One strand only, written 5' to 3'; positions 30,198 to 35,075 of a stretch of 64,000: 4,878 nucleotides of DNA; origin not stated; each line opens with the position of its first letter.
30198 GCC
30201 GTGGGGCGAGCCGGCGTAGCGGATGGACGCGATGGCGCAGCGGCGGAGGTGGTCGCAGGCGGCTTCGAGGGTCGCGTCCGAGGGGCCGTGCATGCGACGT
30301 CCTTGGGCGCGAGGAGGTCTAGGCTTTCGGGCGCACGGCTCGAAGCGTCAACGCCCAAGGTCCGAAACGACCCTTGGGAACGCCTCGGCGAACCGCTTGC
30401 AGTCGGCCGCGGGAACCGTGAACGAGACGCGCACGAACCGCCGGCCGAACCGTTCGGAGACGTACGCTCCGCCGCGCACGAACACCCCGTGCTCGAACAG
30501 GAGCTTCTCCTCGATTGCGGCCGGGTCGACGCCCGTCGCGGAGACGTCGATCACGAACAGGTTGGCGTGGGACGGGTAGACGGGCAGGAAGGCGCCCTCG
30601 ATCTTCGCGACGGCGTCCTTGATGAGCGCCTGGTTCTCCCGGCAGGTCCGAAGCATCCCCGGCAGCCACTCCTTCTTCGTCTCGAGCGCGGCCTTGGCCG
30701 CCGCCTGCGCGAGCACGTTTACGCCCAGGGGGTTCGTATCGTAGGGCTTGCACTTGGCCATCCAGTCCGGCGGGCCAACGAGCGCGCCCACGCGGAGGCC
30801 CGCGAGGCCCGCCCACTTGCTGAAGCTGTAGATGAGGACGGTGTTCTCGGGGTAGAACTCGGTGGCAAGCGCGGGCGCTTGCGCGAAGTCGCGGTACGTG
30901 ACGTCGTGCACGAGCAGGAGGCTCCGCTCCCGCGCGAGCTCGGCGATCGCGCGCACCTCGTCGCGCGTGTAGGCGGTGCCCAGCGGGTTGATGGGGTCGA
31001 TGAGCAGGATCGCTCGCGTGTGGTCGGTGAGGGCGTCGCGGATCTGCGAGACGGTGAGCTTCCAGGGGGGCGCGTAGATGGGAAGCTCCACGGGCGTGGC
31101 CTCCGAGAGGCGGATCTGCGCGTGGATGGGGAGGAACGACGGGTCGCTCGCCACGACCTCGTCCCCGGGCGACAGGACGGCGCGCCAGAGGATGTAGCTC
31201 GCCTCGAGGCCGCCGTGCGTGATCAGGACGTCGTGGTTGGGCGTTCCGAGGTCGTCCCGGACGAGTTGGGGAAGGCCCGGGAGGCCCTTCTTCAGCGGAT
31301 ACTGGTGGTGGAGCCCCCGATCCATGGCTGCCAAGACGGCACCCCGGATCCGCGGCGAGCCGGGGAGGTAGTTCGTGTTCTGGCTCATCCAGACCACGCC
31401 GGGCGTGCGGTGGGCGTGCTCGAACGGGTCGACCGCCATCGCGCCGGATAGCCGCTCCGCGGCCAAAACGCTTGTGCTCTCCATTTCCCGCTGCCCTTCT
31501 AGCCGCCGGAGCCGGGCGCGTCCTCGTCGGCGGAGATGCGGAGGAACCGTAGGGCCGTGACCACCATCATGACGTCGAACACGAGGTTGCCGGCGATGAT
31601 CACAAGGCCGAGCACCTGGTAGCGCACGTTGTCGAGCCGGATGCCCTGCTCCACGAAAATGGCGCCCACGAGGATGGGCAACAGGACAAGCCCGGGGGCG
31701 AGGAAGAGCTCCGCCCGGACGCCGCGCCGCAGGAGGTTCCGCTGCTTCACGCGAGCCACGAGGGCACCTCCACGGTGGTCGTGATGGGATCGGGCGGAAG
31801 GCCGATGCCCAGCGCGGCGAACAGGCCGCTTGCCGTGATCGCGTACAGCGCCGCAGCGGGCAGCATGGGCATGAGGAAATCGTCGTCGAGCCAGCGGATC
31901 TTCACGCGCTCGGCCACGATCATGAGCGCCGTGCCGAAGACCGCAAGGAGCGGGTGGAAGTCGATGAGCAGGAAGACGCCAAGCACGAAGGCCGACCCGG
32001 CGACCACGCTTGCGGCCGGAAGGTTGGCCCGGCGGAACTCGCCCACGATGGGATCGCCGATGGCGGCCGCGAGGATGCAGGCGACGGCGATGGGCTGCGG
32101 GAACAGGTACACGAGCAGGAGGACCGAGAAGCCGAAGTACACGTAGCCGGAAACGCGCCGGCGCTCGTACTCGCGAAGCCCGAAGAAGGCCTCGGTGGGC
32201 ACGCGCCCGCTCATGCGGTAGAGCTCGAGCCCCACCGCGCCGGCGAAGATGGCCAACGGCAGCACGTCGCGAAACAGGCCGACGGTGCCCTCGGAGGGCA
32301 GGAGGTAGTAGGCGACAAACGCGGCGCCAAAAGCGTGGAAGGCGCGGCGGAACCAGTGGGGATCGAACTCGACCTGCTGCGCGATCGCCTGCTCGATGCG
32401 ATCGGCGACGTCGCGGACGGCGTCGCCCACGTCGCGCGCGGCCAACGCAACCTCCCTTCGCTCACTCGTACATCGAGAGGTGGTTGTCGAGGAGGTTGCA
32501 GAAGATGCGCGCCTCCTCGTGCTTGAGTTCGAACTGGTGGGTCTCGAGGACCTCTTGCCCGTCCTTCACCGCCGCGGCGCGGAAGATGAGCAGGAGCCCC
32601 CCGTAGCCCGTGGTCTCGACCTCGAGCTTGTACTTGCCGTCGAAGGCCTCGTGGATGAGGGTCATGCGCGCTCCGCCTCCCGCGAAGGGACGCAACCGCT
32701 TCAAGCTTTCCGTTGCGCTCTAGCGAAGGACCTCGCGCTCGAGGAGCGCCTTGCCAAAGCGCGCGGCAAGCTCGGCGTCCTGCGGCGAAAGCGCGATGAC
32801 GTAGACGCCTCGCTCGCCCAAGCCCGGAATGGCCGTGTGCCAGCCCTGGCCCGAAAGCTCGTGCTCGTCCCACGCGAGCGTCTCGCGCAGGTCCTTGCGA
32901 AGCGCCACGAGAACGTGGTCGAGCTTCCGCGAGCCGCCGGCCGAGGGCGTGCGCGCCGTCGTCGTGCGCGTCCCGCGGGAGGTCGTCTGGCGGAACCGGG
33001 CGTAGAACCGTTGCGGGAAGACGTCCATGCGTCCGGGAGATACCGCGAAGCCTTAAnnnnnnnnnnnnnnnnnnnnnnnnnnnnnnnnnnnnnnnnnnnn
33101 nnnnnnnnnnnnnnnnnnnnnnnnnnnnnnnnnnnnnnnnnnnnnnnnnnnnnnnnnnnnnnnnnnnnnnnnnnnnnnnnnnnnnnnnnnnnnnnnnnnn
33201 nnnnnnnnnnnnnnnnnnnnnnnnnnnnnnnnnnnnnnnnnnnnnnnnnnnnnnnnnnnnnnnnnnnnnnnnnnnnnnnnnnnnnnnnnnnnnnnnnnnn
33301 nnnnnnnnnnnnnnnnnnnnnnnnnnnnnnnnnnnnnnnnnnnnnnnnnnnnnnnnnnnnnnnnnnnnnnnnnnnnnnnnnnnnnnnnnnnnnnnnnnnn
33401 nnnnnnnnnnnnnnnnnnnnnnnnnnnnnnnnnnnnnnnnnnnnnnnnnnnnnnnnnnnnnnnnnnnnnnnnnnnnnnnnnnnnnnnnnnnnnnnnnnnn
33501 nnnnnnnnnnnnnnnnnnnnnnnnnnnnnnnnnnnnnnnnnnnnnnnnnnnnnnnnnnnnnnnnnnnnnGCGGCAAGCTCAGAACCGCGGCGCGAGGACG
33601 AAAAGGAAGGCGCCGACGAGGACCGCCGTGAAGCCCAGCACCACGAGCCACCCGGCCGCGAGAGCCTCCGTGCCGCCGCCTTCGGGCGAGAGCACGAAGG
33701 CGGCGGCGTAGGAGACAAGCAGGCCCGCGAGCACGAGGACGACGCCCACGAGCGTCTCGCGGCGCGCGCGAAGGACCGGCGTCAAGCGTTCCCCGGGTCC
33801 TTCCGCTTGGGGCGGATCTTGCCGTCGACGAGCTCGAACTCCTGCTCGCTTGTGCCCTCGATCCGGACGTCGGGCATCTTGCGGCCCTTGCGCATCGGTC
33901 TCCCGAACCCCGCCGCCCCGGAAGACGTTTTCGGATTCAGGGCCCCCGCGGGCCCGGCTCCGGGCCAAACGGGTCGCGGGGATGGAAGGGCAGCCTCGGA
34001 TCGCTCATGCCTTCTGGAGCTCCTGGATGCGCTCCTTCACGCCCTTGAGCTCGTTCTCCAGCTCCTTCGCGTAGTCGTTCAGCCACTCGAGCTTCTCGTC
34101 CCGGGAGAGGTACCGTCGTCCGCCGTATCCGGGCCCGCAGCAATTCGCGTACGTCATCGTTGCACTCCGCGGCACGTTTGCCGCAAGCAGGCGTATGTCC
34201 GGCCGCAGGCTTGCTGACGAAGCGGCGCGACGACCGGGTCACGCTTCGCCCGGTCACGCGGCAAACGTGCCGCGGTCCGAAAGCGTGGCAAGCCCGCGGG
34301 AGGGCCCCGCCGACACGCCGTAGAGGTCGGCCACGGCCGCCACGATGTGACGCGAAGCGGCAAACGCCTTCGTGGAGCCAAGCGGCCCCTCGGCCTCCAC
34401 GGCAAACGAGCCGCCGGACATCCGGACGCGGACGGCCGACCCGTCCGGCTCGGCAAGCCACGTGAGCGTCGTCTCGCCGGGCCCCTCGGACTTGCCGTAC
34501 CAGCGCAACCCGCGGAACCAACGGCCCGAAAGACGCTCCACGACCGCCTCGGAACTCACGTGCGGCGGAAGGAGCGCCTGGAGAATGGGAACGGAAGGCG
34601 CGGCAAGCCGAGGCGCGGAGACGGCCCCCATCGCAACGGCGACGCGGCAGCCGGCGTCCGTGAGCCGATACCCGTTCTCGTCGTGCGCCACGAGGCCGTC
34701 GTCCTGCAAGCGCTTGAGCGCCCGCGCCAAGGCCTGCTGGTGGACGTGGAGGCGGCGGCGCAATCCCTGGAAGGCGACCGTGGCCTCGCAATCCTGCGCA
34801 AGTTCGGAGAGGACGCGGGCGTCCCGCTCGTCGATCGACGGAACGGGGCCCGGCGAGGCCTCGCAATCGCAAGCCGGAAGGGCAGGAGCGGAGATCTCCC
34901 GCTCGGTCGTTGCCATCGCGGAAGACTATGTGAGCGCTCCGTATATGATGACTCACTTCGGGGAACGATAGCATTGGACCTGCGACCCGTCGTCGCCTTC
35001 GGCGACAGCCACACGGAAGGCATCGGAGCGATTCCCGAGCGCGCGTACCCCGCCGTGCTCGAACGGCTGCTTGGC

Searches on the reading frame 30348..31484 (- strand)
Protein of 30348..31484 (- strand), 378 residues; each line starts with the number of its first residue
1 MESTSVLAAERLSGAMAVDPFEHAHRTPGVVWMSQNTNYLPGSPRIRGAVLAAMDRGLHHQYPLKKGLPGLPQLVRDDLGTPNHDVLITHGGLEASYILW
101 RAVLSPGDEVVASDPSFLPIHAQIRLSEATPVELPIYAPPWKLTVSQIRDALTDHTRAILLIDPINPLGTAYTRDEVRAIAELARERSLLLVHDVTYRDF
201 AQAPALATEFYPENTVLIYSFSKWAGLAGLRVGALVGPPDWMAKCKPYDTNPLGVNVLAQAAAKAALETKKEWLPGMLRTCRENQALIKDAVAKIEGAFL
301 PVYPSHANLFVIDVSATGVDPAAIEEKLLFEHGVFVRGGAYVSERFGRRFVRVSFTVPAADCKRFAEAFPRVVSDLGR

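Call 3: search_protein_families(library=pfam, proteins=[window:30348-31484:-], max_evalue=0.01)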
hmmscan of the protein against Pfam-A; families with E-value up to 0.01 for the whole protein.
window:30348-31484:- (378 aa): 5 families
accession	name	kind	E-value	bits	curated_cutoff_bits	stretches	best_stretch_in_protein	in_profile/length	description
PF00155.27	Aminotran_1_2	-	3.8e-43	148.5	19.7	1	30-369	3-361/361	Aminotransferase class I and II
PF01041.23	DegT_DnrJ_EryC1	-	1e-06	28.7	19.8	1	104-195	61-146/360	DegT/DnrJ/EryC1/StrS aminotransferase family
PF00266.25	Aminotran_5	-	1.8e-05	24.3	21.5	1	73-195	50-176/371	Aminotransferase class-V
PF01212.27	Beta_elim_lyase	-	0.0013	18.6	27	1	85-195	49-169/288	Beta-eliminating lyase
PF01053.26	Cys_Met_Meta_PP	-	0.0016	17.5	27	1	86-224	70-199/381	Cys/Met metabolism PLP-dependent enzyme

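Call 5: search_protein_families(library=ncbifam, proteins=[window:30348-31484:-], max_evalue=0.01)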
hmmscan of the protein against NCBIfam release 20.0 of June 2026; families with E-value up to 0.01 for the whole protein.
window:30348-31484:- (378 aa): 78 families (the best 25 are shown)
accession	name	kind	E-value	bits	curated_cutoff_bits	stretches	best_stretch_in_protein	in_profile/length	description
NF004870.0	PRK06225.1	equivalog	1.2e-120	402.7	351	1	19-376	19-377/380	pyridoxal phosphate-dependent aminotransferase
NF041364.1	GntC_guanitoxin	equivalog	4.9e-49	167.1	415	1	57-371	28-352/356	guanitoxin biosynthesis PLP-dependent (S)-gamma-hydroxy-L-arginine cyclodehydratase GntC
TIGR01141.1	hisC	equivalog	1.2e-35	123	276.55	1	27-357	19-335/349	histidinol-phosphate transaminase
NF004975.0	PRK06348.1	equivalog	1.8e-33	116.1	549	1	82-372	88-379/384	pyridoxal phosphate-dependent aminotransferase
NF004621.0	PRK05957.1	equivalog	6.1e-33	114.1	498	1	25-343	24-353/389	pyridoxal phosphate-dependent aminotransferase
TIGR01140.1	L_thr_O3P_dcar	equivalog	1.6e-32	113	290.55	1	57-368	40-329/331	threonine-phosphate decarboxylase CobD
NF004770.0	PRK06108.1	subfamily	5.1e-32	111.2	422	1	45-373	53-389/396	pyridoxal phosphate-dependent aminotransferase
NF005732.0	PRK07550.1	equivalog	3.1e-31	108.8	366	1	33-367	37-379/389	aminotransferase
NF005816.0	PRK07682.1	equivalog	3.2e-30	105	620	1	81-358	88-368/390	aminotransferase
NF041091.1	asp_aminotase_Arch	equivalog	3.8e-30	105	550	1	81-359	85-361/376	aspartate aminotransferase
NF002878.0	PRK03321.1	subfamily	9.9e-30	103.4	374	1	23-338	17-322/352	histidinol-phosphate transaminase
NF003496.0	PRK05166.1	equivalog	1.2e-29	103.3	540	1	24-373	32-370/373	histidinol-phosphate transaminase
NF005817.0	PRK07683.1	equivalog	6.9e-28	97.4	575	1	81-361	87-369/387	aminotransferase A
TIGR03947.1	viomycin_VioD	equivalog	7.8e-28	97.4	390.9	1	80-359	66-345/359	capreomycidine synthase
NF006488.0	PRK08912.1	equivalog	1.1e-27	97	498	1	42-356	40-367/387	aminotransferase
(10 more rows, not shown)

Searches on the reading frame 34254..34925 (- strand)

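Call 11: search_protein_families(library=pfam, proteins=[window:34254-34925:-], max_evalue=0.001)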
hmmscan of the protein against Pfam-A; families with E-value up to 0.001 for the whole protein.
window:34254-34925:- (223 aa): 4 families
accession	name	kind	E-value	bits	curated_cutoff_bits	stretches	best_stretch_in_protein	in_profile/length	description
PF25213.1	HVO_A0261_N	-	9.8e-09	35.4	35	1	48-100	23-75/86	HVO_A0261 N-terminal domain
PF12802.13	MarR_2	-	6.6e-06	26.6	27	1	35-81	7-52/61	MarR family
PF24038.1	DUF7347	-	2.1e-05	25.1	27.6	1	36-98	14-76/77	Domain of unknown function (DUF7347)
PF06969.22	HemN_C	-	6.6e-05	23.3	24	1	63-93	35-65/67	HemN C-terminal domain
